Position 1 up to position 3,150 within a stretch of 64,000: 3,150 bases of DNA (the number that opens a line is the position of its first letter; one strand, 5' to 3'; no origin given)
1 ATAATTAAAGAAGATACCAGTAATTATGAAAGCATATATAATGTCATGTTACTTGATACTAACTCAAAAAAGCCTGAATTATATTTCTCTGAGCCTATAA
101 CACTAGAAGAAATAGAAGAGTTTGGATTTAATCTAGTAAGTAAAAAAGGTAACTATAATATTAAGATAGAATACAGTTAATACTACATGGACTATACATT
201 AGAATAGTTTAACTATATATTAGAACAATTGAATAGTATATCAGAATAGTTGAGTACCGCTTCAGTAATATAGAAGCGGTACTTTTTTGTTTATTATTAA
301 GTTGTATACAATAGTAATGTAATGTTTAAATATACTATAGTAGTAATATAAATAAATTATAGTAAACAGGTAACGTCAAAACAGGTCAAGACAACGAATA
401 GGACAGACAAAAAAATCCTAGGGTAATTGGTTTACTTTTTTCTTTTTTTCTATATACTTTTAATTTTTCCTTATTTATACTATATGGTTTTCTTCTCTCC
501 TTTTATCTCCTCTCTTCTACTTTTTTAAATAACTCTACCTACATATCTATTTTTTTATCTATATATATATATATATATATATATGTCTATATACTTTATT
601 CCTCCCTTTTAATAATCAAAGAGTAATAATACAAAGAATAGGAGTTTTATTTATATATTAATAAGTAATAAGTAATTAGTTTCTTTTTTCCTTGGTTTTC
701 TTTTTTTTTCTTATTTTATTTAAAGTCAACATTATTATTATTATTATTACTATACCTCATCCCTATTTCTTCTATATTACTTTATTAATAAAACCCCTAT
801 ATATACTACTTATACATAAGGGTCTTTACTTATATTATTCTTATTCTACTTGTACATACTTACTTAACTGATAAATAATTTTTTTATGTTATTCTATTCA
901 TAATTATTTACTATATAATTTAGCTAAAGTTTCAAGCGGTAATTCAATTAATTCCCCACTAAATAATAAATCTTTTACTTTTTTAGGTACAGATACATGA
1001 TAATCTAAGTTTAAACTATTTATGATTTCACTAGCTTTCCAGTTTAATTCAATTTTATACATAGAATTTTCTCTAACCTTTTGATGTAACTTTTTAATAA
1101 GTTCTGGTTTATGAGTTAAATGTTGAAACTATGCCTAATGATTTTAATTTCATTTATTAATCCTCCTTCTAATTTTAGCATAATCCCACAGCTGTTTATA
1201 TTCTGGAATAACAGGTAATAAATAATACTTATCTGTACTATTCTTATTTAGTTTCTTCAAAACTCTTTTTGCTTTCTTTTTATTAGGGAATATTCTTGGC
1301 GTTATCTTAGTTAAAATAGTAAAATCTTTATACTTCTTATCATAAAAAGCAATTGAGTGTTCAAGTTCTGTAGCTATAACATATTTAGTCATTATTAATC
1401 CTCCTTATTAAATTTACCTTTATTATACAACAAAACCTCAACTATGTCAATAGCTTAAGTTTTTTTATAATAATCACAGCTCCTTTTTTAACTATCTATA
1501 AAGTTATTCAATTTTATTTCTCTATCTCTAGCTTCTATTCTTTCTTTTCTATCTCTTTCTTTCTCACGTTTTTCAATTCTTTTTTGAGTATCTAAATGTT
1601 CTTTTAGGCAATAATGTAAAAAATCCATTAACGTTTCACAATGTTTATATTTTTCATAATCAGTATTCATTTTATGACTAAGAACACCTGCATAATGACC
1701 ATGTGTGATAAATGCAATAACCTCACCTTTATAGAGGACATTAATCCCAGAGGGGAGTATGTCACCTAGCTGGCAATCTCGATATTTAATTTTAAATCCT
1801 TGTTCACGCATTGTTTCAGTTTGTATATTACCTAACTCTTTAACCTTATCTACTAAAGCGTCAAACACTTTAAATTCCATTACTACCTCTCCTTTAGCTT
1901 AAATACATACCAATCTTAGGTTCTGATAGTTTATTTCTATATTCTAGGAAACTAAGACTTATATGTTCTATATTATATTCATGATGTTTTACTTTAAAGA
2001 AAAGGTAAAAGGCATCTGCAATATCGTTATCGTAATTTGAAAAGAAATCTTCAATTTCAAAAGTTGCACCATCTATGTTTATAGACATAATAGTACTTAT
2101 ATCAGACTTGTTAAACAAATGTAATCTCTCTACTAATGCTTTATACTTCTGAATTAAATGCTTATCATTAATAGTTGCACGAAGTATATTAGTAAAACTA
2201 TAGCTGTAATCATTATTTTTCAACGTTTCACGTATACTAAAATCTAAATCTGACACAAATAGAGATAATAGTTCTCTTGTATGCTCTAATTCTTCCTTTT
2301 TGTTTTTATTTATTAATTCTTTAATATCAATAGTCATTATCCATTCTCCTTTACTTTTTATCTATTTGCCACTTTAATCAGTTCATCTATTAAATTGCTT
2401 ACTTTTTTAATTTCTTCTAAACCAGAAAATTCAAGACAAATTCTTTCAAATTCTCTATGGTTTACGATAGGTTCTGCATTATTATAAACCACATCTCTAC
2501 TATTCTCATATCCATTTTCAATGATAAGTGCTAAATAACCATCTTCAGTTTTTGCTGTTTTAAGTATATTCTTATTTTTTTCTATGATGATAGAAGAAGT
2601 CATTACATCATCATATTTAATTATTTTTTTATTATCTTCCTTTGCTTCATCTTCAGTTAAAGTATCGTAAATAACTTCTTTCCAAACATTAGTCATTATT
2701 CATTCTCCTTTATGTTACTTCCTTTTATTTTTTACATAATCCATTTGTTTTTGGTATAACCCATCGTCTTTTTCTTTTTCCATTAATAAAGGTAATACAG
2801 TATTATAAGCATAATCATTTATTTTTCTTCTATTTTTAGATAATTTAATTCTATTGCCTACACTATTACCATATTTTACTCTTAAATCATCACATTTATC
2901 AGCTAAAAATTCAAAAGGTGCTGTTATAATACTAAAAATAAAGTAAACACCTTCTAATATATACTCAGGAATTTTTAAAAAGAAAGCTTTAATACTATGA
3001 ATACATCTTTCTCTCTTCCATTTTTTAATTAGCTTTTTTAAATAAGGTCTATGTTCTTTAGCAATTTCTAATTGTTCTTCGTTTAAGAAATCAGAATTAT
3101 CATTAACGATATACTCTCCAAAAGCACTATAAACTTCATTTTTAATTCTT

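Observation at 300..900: About 600-bp non-coding tract with extreme strand asymmetry, microsatellites and iteron-like repeats at the point where transcription converges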

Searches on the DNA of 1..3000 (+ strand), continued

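Call 72: get_annotated_region(hit=H37, flank=2500)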
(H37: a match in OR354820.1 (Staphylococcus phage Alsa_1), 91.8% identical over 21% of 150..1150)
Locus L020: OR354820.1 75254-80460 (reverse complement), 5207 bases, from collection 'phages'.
description: Staphylococcus phage Alsa_1, complete genome.
organism: Staphylococcus phage Alsa_1 (NCBI taxid 3076561)
taxonomy: Viruses; Duplodnaviria; Heunggongvirae; Uroviricota; Caudoviricetes; Herelleviridae; Twortvirinae
host: Staphylococcus sp.; source: -; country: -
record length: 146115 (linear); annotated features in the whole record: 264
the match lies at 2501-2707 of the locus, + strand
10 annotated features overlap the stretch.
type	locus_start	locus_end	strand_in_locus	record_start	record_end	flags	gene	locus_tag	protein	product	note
CDS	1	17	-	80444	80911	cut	-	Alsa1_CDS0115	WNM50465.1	hypothetical protein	-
CDS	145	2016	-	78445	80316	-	-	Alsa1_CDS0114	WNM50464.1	hypothetical protein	-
CDS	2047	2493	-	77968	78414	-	-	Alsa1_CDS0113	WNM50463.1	hypothetical protein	-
CDS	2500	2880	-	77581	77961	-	-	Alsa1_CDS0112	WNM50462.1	hypothetical protein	-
CDS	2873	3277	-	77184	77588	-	-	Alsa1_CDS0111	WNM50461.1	hypothetical protein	-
CDS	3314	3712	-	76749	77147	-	-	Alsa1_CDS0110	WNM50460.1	hypothetical protein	-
CDS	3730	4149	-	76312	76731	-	-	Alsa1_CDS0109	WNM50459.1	hypothetical protein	-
CDS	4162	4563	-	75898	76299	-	-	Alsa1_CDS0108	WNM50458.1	hypothetical protein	-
CDS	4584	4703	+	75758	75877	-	-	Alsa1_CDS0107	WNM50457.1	hypothetical protein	-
CDS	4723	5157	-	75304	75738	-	-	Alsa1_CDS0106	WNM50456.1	membrane protein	-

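Call 87: search_rna_families(source=window, start=1, end=1500, threshold=evalue, max_evalue=1)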
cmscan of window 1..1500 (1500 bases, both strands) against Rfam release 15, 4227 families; matches with E-value up to 1: 1.
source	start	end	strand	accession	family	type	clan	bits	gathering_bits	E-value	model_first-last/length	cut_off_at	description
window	1262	1307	-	RF02925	6A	Gene; sRNA;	-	21.3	41.2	0.52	1-52/52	no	6A RNA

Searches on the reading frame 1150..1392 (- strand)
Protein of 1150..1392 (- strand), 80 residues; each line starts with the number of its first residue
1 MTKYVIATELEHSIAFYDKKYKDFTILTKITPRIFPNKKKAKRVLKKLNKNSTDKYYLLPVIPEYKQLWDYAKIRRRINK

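Call 100: find_encoding_contigs(protein=window:1150-1392:-, flank=3000, max_places=10)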
Protein window:1150-1392:- (80 aa): 18 contigs read that carry it; 10 places shown.
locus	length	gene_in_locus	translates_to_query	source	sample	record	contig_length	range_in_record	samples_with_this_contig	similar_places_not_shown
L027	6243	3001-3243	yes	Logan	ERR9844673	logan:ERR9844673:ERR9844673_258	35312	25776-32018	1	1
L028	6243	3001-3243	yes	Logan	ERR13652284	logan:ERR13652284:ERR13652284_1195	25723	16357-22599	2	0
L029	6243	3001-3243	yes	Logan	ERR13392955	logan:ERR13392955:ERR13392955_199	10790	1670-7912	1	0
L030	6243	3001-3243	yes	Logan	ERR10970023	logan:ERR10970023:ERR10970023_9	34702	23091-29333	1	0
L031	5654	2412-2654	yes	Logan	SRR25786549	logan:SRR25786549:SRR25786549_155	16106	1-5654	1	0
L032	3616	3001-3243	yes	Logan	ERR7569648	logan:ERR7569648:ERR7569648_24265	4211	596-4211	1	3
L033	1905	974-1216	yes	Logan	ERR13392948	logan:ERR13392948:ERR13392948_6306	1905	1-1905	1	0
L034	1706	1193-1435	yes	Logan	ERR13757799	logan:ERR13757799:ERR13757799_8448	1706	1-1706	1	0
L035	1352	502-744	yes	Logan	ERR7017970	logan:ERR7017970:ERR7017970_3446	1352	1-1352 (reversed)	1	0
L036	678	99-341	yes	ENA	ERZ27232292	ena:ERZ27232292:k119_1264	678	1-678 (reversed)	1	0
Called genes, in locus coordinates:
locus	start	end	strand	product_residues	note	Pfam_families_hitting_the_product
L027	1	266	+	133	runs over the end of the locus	-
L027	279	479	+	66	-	-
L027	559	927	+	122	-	-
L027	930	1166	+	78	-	-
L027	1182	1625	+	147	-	-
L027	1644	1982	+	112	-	-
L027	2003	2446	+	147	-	-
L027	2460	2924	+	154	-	-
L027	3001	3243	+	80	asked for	-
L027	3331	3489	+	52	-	-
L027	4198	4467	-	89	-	-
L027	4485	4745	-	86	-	-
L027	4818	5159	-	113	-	-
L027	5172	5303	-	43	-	-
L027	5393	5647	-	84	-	-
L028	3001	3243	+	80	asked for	-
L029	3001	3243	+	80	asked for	-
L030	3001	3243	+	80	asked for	-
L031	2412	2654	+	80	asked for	-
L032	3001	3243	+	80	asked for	-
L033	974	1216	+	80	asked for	-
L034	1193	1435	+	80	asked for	-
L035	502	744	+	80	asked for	-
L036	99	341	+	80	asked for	-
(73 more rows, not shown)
